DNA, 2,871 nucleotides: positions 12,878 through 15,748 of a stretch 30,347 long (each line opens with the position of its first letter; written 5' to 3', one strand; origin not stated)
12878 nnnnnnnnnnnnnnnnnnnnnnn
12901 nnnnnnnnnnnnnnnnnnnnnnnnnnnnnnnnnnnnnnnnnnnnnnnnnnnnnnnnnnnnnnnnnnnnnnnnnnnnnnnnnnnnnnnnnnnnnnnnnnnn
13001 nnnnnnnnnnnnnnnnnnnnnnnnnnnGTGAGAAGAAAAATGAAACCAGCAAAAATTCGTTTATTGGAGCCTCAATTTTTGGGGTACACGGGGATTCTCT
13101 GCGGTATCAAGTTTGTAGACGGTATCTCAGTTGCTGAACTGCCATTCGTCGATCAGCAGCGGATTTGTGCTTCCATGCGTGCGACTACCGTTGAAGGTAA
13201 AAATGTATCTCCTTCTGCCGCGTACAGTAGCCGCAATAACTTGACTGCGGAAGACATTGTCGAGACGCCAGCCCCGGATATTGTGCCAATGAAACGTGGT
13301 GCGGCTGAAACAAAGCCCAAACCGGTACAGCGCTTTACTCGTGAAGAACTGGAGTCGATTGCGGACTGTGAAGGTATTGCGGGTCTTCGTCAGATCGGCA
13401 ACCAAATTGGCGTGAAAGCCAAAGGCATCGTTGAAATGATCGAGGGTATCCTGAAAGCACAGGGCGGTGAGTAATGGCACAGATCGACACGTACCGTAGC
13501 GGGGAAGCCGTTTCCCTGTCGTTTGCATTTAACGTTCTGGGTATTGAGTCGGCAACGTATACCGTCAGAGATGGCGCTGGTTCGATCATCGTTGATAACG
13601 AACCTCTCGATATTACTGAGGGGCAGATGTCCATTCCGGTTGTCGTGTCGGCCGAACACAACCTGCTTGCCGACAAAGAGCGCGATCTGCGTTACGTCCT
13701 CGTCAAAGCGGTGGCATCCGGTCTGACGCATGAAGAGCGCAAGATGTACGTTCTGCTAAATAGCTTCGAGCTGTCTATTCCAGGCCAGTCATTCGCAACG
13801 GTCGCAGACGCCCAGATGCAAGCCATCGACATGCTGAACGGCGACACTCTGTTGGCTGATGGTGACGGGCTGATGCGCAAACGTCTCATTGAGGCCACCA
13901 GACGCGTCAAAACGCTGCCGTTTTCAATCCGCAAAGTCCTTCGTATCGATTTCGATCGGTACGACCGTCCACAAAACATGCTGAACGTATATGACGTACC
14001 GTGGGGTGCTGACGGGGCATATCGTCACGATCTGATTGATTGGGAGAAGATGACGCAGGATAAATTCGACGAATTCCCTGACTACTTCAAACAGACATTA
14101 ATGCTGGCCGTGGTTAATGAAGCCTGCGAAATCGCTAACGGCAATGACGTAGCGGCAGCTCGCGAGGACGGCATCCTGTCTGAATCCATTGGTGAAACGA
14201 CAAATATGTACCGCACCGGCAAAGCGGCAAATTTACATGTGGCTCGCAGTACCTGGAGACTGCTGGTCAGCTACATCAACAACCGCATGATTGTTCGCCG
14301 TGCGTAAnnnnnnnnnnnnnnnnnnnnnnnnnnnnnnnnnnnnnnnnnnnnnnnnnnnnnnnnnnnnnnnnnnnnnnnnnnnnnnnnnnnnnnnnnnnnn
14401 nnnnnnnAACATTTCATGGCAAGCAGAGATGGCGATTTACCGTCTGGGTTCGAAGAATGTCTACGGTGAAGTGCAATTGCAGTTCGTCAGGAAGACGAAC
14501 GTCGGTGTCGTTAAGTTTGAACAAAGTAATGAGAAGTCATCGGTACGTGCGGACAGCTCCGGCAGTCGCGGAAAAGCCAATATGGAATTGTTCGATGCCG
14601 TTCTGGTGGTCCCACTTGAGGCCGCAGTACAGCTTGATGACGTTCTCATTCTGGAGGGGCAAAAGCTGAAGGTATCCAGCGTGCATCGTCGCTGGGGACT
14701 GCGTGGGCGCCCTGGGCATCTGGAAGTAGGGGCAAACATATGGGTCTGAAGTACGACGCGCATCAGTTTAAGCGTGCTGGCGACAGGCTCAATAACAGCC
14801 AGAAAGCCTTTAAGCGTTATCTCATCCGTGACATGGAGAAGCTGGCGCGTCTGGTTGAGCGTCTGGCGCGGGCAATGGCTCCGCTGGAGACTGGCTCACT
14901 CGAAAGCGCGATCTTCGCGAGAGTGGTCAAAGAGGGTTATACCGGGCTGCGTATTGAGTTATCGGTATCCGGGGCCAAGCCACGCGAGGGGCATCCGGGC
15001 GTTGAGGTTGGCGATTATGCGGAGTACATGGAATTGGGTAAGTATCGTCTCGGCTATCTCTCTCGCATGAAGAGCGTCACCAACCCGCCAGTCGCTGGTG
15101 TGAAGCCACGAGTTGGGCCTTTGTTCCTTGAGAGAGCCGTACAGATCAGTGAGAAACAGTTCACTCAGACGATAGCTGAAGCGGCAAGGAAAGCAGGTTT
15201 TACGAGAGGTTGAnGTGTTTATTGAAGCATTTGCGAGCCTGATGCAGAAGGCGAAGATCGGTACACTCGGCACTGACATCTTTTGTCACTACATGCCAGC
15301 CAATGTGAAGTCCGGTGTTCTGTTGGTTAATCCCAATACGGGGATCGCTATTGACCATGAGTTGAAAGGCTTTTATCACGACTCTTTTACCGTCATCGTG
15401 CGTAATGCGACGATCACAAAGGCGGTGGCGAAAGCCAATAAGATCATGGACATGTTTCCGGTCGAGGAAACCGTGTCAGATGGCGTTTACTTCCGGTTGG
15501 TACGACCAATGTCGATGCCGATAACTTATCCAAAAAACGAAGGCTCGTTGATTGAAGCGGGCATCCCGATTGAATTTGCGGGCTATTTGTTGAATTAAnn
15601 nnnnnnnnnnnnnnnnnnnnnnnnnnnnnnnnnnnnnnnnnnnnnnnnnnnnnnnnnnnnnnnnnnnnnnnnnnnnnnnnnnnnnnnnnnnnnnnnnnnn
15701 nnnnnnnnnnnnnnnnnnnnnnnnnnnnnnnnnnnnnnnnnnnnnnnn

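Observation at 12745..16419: Closely related Ig-like (Big_2) domains on a capsid-associated protein and on the major tail protein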

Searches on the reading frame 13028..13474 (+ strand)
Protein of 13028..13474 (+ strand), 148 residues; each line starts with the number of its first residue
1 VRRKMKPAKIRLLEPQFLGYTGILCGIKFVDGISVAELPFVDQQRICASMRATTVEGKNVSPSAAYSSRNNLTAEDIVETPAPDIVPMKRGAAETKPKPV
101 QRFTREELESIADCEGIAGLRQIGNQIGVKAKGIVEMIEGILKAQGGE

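Call 3: search_protein_families(library=pfam, proteins=[window:13028-13474:+], max_evalue=0.01)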
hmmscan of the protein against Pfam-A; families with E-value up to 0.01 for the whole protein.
window:13028-13474:+ (148 aa): 0 families

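Call 7: search_protein_families(library=phrogs, proteins=[window:13028-13474:+], max_evalue=0.001)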
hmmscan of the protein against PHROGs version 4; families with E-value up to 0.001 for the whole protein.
window:13028-13474:+ (148 aa): 1 family
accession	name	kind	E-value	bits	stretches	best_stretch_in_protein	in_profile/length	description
phrog_916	-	unknown function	3.8e-73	247.1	1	5-147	1-165/220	-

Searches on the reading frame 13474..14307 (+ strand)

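Call 3: search_protein_families(library=pfam, proteins=[window:13474-14307:+], max_evalue=0.01)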
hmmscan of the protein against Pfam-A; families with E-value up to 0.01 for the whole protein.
window:13474-14307:+ (277 aa): 0 families

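Call 7: search_protein_families(library=phrogs, proteins=[window:13474-14307:+], max_evalue=0.001)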
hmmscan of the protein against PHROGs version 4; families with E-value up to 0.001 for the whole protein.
window:13474-14307:+ (277 aa): 1 family
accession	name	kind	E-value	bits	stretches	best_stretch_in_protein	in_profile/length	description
phrog_912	-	unknown function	4.8e-132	440.3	1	3-277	1-274/274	-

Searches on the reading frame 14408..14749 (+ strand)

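Call 3: search_protein_families(library=pfam, proteins=[window:14408-14749:+], max_evalue=0.01)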
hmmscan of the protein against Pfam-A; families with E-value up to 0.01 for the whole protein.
window:14408-14749:+ (113 aa): 0 families

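Call 7: search_protein_families(library=phrogs, proteins=[window:14408-14749:+], max_evalue=0.001)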
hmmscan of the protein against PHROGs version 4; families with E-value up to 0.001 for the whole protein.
window:14408-14749:+ (113 aa): 1 family
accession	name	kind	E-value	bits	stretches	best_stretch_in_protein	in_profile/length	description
phrog_911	-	unknown function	1.1e-55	187.7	1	1-113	2-114/114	-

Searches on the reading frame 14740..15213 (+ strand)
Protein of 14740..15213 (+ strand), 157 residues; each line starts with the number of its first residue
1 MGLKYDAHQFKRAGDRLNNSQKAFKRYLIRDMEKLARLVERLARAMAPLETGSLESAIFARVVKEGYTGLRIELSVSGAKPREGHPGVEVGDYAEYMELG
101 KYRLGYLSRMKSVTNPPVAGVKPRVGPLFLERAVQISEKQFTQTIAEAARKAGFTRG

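Call 3: search_protein_families(library=pfam, proteins=[window:14740-15213:+], max_evalue=0.01)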
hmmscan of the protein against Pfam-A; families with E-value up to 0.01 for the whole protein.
window:14740-15213:+ (157 aa): 1 family
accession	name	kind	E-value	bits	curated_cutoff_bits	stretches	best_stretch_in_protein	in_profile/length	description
PF04883.17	HK97-gp10_like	-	0.0034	18.8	21.4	1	15-100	5-78/78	Bacteriophage HK97-gp10, putative tail-component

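Call 7: search_protein_families(library=phrogs, proteins=[window:14740-15213:+], max_evalue=0.001)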
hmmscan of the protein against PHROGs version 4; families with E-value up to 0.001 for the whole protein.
window:14740-15213:+ (157 aa): 2 families
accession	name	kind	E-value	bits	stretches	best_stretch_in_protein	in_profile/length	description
phrog_927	-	connector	1.7e-76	257.1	1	1-157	1-166/168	tail completion or Neck1 protein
phrog_5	-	connector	1.9e-05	25.6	1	17-152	105-208/239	tail completion or Neck1 protein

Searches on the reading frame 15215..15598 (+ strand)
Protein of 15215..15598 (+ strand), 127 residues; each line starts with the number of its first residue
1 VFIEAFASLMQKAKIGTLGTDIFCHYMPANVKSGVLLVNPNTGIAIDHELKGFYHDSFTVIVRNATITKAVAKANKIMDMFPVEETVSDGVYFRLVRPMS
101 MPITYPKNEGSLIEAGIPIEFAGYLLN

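Call 3: search_protein_families(library=pfam, proteins=[window:15215-15598:+], max_evalue=0.01)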
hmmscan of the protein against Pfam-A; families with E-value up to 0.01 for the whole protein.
window:15215-15598:+ (127 aa): 1 family
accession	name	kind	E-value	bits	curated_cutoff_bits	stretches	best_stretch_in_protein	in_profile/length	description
PF12691.13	Phage_tail_terminator_6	-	8.6e-21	74.7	23.8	1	10-122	2-115/118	Bacteriophage tail terminator protein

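Call 7: search_protein_families(library=phrogs, proteins=[window:15215-15598:+], max_evalue=0.001)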
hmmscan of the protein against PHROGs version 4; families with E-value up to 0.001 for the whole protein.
window:15215-15598:+ (127 aa): 1 family
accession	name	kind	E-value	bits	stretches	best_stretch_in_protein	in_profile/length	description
phrog_921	-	unknown function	3.4e-66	221.8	1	1-127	1-127/127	-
